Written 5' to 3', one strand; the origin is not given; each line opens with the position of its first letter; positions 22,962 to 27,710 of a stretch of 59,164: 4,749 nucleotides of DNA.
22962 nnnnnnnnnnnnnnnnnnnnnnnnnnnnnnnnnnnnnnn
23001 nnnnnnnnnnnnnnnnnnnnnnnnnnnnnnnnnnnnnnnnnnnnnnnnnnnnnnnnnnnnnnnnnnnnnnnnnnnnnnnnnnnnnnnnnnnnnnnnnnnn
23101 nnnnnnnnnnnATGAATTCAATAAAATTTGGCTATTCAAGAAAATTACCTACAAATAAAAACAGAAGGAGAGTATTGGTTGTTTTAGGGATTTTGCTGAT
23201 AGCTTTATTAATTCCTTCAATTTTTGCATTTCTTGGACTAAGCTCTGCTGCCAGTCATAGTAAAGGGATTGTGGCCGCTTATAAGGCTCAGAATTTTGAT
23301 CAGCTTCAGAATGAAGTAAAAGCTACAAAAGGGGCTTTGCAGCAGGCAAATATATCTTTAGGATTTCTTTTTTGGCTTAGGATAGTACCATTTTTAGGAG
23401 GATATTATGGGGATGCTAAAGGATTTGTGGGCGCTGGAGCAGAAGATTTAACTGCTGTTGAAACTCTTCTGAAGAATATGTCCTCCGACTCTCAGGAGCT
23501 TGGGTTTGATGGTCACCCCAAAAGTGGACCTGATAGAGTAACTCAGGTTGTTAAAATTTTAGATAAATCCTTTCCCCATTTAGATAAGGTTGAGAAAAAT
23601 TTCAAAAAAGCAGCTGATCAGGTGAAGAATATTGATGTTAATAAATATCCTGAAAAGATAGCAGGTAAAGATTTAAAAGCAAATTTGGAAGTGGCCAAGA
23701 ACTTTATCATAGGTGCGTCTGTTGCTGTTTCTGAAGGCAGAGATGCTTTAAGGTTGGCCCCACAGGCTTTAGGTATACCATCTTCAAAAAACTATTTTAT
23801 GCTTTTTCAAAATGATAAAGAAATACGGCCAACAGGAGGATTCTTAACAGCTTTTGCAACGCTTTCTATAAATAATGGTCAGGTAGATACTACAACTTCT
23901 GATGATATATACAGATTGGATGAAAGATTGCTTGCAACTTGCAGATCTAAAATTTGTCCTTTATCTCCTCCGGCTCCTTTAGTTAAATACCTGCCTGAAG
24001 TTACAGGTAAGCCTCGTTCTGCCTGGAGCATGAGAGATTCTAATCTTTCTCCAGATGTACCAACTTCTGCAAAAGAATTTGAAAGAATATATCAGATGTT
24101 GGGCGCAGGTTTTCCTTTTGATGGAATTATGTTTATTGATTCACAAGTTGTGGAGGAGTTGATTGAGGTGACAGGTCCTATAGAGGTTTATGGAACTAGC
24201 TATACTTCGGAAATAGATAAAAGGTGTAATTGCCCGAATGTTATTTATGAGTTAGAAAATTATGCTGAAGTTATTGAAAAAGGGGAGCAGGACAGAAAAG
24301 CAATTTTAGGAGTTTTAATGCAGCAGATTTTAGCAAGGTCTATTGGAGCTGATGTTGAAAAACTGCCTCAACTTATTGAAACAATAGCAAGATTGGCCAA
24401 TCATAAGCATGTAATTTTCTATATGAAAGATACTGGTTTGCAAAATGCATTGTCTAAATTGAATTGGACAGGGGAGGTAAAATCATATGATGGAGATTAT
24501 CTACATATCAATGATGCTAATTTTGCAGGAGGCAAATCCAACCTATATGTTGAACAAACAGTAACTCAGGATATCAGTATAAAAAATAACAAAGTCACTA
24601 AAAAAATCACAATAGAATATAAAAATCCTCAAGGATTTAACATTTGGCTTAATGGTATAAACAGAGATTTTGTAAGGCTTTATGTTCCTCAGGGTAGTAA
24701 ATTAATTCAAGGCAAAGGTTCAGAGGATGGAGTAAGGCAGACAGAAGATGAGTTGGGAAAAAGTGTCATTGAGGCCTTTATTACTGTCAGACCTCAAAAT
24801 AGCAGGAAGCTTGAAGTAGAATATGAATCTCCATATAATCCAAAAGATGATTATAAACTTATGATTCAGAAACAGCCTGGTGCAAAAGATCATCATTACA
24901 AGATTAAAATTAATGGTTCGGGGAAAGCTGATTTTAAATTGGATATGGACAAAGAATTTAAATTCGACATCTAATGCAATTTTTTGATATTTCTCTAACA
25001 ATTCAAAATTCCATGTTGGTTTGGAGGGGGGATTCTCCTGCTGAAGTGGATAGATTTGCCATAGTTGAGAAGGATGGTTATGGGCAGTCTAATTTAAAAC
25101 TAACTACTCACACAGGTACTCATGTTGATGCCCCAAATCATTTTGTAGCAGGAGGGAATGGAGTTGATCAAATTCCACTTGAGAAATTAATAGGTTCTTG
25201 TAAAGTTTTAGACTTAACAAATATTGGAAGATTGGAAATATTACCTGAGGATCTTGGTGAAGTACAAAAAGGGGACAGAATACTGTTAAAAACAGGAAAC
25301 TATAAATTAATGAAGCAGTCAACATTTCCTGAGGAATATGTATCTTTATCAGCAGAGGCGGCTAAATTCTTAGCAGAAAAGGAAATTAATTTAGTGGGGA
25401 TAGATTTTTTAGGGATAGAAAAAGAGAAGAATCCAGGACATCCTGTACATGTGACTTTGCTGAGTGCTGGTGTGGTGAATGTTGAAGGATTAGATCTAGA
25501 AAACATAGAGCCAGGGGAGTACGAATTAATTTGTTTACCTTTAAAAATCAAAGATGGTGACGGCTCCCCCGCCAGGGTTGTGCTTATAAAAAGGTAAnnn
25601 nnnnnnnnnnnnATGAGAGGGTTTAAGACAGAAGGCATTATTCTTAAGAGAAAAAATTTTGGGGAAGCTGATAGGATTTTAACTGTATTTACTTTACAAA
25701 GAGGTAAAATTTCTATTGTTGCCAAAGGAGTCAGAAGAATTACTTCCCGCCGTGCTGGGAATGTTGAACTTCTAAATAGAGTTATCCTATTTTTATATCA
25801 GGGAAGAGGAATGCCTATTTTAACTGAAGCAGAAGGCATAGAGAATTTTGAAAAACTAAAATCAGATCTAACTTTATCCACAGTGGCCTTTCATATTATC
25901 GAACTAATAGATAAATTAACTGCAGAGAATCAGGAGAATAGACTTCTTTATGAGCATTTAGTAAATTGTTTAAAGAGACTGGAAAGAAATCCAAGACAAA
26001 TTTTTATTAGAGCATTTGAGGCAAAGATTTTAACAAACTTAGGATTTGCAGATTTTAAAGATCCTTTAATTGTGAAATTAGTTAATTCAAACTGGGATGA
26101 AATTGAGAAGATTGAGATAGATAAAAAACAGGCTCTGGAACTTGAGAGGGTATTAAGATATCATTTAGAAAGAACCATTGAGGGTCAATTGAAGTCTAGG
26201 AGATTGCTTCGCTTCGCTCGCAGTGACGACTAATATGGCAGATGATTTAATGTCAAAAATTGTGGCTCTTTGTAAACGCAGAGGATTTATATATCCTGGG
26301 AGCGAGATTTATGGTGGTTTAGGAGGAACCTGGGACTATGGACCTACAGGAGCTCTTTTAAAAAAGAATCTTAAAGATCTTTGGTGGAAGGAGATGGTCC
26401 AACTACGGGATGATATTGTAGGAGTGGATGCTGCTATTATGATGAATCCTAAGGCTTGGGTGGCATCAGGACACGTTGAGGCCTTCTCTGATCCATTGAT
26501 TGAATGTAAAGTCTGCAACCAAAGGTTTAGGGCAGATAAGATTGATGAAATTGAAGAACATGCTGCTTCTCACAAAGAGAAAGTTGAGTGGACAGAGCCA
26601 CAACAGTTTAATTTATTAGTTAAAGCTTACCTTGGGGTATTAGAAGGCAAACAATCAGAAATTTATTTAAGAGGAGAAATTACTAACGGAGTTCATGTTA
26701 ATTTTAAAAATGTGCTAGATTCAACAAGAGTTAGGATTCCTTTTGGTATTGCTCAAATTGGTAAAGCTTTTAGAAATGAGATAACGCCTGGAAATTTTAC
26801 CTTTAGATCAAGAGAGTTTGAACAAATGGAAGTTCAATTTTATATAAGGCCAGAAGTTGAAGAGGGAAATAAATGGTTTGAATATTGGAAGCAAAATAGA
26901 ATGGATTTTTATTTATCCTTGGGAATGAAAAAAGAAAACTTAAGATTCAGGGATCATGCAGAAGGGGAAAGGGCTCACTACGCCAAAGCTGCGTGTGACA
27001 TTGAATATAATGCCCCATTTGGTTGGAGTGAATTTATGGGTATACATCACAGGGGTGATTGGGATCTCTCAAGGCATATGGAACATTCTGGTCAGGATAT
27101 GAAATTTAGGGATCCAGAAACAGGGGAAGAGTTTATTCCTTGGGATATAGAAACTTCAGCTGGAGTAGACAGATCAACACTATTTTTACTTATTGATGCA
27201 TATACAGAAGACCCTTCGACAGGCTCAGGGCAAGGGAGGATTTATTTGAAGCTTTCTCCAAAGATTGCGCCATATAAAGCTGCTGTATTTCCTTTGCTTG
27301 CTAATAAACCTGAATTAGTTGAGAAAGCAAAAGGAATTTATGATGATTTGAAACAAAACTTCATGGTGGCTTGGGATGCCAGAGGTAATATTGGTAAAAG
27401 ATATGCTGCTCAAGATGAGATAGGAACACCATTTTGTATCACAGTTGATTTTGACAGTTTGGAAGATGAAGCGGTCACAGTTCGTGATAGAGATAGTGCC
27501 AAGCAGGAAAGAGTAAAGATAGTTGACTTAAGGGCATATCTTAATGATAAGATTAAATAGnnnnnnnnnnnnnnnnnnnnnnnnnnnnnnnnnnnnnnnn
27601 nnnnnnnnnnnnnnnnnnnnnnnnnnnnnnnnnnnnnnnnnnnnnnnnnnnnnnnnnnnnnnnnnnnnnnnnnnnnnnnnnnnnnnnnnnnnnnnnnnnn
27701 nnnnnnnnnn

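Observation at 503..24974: Exceptionally GT-C-rich glycosylation megalocus: a possibly undescribed extracytoplasmic glycan-assembly or protein-glycosylation system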

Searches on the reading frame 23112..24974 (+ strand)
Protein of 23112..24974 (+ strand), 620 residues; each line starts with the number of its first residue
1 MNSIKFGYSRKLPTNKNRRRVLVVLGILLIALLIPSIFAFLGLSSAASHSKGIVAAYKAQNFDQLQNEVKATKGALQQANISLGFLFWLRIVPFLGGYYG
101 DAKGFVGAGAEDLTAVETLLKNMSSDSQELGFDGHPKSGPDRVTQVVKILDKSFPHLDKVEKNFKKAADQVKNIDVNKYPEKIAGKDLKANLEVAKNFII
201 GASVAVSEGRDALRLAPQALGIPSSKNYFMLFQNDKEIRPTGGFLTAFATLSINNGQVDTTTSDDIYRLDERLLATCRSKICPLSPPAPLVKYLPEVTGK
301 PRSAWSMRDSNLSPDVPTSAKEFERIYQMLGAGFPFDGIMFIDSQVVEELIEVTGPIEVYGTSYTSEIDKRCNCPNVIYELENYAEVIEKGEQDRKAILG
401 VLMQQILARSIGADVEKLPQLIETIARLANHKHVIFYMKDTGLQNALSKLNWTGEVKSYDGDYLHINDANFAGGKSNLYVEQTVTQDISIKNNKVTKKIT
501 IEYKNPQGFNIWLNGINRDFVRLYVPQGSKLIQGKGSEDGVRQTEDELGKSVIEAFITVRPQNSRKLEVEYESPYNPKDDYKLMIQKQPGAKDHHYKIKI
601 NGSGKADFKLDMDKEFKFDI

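Call 5: search_protein_families(library=pfam, proteins=[window:23112-24974:+], max_evalue=0.01)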
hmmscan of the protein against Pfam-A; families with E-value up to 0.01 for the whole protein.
window:23112-24974:+ (620 aa): 1 family
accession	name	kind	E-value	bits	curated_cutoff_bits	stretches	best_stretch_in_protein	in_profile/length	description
PF13196.11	DUF4012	-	1.4e-23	84.5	28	1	226-366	4-132/144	Protein of unknown function (DUF4012)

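Call 48: search_protein_families(library=ncbifam, proteins=[window:23112-24974:+], max_evalue=0.00001)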
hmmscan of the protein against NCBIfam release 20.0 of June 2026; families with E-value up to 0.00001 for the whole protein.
window:23112-24974:+ (620 aa): 0 families

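Call 58: search_solved_structures(query=window:23112-24974:+, max_evalue=10)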
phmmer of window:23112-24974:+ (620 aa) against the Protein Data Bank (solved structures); distinct sequences matched with E-value up to 10: 1.
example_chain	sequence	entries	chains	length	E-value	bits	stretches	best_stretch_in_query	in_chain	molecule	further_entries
6au1_A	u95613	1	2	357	1.5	10.3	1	291-350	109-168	Putative hemin storage protein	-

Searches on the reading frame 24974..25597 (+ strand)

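Call 6: search_protein_families(library=pfam, proteins=[window:24974-25597:+], max_evalue=0.01)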
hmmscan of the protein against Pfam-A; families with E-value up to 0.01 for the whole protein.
window:24974-25597:+ (207 aa): 1 family
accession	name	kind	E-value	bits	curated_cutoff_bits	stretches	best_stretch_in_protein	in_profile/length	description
PF04199.19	Cyclase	-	1.6e-27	96.9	23.1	1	4-149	1-141/142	Putative cyclase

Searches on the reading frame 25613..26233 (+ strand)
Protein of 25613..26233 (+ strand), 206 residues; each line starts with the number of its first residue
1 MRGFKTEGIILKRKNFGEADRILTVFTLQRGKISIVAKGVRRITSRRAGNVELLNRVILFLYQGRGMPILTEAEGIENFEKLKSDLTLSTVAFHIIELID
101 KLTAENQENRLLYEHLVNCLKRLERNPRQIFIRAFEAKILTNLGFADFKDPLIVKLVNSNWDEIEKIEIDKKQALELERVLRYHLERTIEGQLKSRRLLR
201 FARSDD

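Call 6: search_protein_families(library=pfam, proteins=[window:25613-26233:+], max_evalue=0.01)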
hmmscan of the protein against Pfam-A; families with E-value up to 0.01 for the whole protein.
window:25613-26233:+ (206 aa): 2 families
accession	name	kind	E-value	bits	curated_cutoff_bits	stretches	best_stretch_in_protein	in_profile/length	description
PF11967.14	RecO_N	-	1.6e-21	76.6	27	1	1-79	1-80/80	Recombination protein O N terminal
PF02565.21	RecO_C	-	3.2e-19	69.7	22.1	2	84-146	2-65/157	Recombination protein O C terminal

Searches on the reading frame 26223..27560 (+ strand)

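Call 6: search_protein_families(library=pfam, proteins=[window:26223-27560:+], max_evalue=0.01)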
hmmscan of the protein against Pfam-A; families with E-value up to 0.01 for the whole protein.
window:26223-27560:+ (445 aa): 2 families
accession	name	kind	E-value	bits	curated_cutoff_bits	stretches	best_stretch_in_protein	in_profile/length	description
PF03129.25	HGTP_anticodon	-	7.1e-19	68.2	21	1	352-441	1-92/94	Anticodon binding domain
PF00587.30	tRNA-synt_2b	-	1.3e-05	25.8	29.3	1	145-295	9-154/179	tRNA synthetase class II core domain (G, H, P, S and T)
